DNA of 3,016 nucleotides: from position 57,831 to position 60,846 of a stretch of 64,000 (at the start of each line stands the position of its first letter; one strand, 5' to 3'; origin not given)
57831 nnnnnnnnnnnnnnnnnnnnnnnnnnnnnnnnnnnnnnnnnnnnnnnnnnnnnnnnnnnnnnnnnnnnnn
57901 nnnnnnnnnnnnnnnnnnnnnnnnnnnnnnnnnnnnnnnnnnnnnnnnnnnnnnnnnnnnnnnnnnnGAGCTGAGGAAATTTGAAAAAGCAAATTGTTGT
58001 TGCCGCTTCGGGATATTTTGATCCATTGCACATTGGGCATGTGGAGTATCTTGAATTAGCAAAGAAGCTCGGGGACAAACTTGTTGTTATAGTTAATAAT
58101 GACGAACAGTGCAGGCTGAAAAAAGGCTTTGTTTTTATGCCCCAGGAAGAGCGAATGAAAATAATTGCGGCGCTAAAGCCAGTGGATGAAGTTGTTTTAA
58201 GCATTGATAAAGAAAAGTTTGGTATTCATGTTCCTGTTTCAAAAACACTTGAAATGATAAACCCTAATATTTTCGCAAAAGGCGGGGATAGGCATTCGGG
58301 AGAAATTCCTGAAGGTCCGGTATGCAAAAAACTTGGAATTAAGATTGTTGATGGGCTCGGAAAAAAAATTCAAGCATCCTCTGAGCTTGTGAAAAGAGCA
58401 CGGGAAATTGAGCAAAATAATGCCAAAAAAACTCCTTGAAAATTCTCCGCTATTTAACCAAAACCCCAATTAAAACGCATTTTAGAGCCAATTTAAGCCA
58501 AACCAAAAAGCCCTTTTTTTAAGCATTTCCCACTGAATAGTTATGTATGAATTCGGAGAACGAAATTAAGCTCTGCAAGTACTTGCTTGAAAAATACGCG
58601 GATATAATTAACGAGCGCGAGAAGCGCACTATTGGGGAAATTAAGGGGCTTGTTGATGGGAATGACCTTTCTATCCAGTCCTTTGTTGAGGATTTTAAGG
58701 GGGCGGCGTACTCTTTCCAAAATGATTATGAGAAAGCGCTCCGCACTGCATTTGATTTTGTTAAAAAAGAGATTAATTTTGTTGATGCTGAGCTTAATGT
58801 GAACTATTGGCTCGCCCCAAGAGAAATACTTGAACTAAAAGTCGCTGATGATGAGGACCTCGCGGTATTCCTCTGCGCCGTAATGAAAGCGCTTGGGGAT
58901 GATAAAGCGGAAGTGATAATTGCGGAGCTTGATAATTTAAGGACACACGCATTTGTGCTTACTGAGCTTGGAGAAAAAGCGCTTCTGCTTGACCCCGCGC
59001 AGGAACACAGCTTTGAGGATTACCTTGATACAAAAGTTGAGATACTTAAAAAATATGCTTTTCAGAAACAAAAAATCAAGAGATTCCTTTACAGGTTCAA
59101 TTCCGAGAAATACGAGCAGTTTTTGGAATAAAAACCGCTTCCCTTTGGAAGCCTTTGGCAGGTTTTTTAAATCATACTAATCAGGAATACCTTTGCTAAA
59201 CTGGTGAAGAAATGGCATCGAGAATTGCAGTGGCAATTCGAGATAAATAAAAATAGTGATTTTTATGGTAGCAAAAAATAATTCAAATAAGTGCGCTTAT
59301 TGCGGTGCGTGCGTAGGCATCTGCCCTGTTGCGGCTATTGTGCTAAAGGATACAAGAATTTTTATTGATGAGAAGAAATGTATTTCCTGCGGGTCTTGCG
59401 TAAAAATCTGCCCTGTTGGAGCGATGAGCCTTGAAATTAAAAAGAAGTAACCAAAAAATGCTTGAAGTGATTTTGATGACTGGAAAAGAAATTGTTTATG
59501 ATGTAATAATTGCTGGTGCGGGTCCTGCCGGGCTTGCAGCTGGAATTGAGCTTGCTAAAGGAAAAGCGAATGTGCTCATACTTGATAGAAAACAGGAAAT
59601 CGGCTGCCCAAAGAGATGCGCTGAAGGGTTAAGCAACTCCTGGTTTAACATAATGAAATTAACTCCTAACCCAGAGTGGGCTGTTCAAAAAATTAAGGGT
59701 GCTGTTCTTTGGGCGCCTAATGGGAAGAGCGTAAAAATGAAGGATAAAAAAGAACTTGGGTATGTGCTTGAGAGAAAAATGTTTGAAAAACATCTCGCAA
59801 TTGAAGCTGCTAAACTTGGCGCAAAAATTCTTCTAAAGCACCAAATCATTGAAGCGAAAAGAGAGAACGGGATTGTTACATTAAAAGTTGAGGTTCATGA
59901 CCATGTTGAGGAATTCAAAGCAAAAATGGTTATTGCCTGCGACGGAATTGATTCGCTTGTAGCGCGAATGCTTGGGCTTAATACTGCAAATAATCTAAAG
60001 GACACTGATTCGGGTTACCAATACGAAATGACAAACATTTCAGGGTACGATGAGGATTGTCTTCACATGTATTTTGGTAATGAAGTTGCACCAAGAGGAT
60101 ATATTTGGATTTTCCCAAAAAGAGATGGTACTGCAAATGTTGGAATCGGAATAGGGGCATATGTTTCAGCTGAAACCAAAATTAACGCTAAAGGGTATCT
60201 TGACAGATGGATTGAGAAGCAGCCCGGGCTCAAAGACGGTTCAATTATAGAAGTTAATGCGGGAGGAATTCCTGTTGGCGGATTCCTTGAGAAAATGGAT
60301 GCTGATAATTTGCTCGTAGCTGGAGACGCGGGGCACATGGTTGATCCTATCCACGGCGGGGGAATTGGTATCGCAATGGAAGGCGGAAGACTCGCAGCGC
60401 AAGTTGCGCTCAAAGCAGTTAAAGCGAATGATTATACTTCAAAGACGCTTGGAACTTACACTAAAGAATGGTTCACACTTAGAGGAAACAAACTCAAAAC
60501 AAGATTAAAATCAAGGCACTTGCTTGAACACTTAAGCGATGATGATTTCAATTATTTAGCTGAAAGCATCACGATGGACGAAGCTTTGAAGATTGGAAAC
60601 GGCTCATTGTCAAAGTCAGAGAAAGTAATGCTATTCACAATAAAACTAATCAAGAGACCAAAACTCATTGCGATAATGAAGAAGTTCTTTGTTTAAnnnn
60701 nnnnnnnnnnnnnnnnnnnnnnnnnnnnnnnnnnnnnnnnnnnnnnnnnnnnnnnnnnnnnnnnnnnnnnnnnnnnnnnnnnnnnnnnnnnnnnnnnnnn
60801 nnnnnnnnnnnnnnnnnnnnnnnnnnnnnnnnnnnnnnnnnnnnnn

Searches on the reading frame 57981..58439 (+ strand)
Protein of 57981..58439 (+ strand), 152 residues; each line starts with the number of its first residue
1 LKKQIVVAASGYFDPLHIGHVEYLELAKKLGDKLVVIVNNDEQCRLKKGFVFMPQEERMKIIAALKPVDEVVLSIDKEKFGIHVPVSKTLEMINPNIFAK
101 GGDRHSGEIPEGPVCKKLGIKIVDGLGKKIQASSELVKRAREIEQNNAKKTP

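Call 8: search_protein_families(library=pfam, proteins=[window:57981-58439:+], max_evalue=0.001)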
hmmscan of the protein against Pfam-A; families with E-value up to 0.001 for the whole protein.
window:57981-58439:+ (152 aa): 1 family
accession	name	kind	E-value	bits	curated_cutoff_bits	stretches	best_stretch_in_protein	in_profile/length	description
PF01467.32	CTP_transf_like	-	2.2e-15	57.5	21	1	10-106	3-92/133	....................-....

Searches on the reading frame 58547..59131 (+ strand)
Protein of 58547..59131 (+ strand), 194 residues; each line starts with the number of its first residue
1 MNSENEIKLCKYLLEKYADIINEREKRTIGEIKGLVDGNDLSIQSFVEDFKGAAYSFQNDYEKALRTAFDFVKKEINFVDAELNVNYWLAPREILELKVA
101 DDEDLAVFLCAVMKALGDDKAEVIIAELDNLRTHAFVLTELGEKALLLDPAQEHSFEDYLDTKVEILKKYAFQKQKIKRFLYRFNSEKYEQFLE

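Call 8: search_protein_families(library=pfam, proteins=[window:58547-59131:+], max_evalue=0.001)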
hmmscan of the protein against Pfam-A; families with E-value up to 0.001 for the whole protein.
window:58547-59131:+ (194 aa): 1 family
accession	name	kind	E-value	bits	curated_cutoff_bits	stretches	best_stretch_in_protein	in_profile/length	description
PF24656.1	CEPT76_peptidase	-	3.7e-05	24.3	27.8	1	87-157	2-76/121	CEP76 peptidase-like domain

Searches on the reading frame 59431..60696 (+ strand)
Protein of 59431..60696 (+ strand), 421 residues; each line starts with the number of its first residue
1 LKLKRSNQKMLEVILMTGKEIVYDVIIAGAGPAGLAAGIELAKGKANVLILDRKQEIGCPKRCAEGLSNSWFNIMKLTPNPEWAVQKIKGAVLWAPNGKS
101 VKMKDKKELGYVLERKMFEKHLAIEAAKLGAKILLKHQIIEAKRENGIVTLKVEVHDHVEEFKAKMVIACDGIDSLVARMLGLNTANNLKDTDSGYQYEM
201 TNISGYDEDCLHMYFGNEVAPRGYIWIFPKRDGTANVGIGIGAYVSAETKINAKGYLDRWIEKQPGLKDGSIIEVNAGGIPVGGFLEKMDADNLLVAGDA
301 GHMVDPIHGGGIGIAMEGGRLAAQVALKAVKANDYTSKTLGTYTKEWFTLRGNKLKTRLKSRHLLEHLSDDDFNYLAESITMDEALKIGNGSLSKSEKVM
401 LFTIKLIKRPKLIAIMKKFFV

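Call 8: search_protein_families(library=pfam, proteins=[window:59431-60696:+], max_evalue=0.001)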
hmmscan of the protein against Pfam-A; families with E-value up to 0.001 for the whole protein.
window:59431-60696:+ (421 aa): 11 families
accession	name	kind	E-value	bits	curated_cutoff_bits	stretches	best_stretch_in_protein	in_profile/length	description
PF22578.2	GGR_cat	-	1.4e-25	89.4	27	1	191-279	1-87/88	Geranylgeranyl reductase catalytic domain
PF01494.25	FAD_binding_3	-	2.3e-17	63.7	22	1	23-186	2-172/349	FAD binding domain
PF01266.30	DAO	-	1.3e-10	41.8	27.9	2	24-59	1-38/353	FAD dependent oxidoreductase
PF12831.13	FAD_oxidored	-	1.7e-08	34.6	27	1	24-206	1-180/416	FAD dependent oxidoreductase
PF00890.30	FAD_binding_2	-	1.9e-08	34.4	20.4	1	24-91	1-70/414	FAD binding domain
PF05834.18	Lycopene_cycl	-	1.1e-06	28.5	23.4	1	24-345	1-302/380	Lycopene cyclase protein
PF03486.20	HI0933_like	-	7.2e-06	26.1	50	1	24-58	2-36/244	HI0933-like protein Rossmann domain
PF07992.20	Pyr_redox_2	-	8.1e-06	25.9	26.1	1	23-55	1-33/291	Pyridine nucleotide-disulphide oxidoreductase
PF01946.23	Thi4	-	5.5e-05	23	26.2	1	21-59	16-55/235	Thi4 family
PF13450.12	NAD_binding_8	-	0.00026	21.6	21.9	1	27-58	1-32/68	NAD(P)-binding Rossmann-like domain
PF13738.12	Pyr_redox_3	-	0.00047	19.9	30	1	26-55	1-31/305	Pyridine nucleotide-disulphide oxidoreductase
